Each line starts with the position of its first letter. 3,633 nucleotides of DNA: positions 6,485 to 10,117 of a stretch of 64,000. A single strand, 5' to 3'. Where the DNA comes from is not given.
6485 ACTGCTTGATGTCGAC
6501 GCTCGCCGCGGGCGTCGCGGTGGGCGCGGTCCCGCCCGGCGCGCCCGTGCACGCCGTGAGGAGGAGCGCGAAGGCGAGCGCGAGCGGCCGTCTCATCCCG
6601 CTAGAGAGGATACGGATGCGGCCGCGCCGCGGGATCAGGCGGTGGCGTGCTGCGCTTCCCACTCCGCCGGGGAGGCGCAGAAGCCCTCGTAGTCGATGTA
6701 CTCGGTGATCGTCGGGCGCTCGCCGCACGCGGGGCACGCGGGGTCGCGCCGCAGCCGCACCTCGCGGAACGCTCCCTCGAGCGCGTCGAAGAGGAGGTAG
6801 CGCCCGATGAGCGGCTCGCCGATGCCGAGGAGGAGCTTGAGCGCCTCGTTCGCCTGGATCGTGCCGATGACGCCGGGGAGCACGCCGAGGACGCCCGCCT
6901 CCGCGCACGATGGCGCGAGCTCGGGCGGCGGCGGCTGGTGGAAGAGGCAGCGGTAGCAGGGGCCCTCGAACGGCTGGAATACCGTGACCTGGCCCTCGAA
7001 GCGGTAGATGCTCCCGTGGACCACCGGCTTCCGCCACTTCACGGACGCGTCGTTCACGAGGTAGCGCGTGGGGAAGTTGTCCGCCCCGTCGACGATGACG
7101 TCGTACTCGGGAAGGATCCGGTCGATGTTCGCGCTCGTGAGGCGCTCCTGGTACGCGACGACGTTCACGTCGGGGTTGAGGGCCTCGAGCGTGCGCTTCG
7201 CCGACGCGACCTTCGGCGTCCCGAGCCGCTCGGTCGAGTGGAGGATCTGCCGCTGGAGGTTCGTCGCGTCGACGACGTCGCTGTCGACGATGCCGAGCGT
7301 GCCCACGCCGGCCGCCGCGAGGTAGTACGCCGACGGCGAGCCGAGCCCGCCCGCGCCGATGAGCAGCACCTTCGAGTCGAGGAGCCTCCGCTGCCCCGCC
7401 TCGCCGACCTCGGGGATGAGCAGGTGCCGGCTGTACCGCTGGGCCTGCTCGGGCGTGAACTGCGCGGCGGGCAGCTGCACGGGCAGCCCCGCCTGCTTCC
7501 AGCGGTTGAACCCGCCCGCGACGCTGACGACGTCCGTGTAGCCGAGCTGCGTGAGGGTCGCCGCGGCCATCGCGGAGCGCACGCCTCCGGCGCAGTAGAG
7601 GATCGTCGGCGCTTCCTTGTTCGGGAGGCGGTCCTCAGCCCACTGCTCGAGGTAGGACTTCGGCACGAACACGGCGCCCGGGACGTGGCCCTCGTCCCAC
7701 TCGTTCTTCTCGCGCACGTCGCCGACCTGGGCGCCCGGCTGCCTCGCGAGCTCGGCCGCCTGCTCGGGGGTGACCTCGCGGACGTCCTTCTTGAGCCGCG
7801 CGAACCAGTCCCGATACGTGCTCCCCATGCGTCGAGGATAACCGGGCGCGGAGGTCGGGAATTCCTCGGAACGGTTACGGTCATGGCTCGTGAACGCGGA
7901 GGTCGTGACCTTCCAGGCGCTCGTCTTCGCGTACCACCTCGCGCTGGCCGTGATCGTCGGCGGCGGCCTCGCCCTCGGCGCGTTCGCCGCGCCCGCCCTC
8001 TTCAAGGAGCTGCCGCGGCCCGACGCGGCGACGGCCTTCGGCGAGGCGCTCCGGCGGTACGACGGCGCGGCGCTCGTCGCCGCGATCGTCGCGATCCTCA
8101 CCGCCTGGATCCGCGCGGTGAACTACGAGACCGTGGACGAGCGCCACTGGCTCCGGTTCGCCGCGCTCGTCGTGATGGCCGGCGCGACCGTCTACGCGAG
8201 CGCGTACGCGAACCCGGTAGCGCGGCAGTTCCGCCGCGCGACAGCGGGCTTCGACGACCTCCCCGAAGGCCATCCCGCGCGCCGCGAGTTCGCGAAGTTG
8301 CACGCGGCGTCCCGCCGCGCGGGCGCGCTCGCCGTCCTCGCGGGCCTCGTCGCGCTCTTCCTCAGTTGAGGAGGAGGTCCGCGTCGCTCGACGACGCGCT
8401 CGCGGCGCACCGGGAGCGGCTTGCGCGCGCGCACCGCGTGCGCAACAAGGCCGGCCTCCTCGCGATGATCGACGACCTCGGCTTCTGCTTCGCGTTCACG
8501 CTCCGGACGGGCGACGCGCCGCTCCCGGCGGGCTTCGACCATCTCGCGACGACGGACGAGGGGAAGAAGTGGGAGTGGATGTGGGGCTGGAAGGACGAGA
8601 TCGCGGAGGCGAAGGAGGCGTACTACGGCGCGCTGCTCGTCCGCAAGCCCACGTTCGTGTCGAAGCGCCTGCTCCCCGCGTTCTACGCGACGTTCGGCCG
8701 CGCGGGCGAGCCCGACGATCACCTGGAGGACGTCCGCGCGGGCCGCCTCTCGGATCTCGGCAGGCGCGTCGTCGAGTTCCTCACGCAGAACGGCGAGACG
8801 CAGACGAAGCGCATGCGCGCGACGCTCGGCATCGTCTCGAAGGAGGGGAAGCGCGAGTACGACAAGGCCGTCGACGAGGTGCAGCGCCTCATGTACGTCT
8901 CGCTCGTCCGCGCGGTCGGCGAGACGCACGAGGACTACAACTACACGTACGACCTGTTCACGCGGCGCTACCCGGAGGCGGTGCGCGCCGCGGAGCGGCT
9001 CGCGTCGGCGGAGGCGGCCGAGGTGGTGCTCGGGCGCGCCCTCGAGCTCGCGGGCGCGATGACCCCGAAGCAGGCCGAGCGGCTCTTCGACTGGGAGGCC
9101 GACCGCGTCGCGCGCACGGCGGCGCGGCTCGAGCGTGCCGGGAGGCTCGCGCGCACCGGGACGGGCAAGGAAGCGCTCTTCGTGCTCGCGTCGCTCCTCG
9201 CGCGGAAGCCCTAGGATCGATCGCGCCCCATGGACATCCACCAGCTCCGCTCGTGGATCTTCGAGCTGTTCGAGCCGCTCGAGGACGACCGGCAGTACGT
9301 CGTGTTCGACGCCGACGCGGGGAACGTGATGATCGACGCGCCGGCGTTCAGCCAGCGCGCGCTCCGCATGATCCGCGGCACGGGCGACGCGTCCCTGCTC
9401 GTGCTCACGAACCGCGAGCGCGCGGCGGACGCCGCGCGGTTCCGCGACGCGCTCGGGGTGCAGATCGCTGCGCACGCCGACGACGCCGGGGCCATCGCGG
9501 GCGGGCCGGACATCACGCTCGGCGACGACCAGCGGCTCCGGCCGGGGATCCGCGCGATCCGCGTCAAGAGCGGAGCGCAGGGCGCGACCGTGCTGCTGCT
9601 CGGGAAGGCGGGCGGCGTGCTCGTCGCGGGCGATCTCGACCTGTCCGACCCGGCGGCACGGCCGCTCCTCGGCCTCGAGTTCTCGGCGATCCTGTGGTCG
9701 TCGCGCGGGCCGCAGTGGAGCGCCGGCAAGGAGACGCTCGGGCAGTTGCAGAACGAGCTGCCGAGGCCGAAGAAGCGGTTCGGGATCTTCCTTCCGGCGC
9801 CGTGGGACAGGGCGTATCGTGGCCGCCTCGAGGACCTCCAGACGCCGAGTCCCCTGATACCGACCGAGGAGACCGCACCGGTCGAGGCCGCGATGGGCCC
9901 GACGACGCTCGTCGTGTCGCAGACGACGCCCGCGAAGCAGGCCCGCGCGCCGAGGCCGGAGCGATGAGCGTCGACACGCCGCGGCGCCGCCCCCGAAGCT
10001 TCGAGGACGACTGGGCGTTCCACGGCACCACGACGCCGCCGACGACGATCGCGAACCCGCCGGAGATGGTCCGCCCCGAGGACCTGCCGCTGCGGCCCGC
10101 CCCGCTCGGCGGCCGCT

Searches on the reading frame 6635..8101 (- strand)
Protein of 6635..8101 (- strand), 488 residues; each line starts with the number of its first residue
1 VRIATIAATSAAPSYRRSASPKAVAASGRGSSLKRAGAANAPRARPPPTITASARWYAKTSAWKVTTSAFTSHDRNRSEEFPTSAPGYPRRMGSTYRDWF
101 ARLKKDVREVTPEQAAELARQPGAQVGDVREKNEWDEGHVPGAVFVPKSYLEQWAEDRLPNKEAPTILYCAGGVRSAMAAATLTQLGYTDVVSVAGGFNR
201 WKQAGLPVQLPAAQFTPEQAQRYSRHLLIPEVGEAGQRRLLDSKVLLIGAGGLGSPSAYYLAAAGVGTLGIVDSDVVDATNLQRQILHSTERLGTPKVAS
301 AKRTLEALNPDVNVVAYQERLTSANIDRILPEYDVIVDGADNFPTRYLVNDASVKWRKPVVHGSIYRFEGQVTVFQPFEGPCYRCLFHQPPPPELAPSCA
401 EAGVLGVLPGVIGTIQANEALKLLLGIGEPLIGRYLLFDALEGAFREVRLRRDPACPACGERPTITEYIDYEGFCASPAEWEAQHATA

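Call 68: search_protein_families(library=pfam, proteins=[window:6635-8101:-], max_evalue=0.0001)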
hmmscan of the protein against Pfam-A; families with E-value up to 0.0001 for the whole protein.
window:6635-8101:- (488 aa): 2 families
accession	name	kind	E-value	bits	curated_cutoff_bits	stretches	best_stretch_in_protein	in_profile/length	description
PF00899.27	ThiF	-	3.8e-84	282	28.1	1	223-458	1-238/238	ThiF family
PF00581.25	Rhodanese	-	3.1e-20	73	22.2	1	111-203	1-101/102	Rhodanese-like domain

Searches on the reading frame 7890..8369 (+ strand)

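Call 68: search_protein_families(library=pfam, proteins=[window:7890-8369:+], max_evalue=0.0001)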
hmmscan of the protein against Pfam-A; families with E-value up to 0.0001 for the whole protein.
window:7890-8369:+ (159 aa): 1 family
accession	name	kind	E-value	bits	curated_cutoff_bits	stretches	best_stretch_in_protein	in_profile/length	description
PF13664.11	DUF4149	-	8.2e-12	45.7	24.6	1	17-116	1-98/102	Domain of unknown function (DUF4149)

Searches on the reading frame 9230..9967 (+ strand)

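Call 68: search_protein_families(library=pfam, proteins=[window:9230-9967:+], max_evalue=0.0001)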
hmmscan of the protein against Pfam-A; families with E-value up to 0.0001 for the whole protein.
window:9230-9967:+ (245 aa): 1 family
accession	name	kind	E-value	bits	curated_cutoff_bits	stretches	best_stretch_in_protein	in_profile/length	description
PF14597.12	Lactamase_B_5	-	2.7e-06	27.4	28.4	1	27-138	29-139/199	Metallo-beta-lactamase superfamily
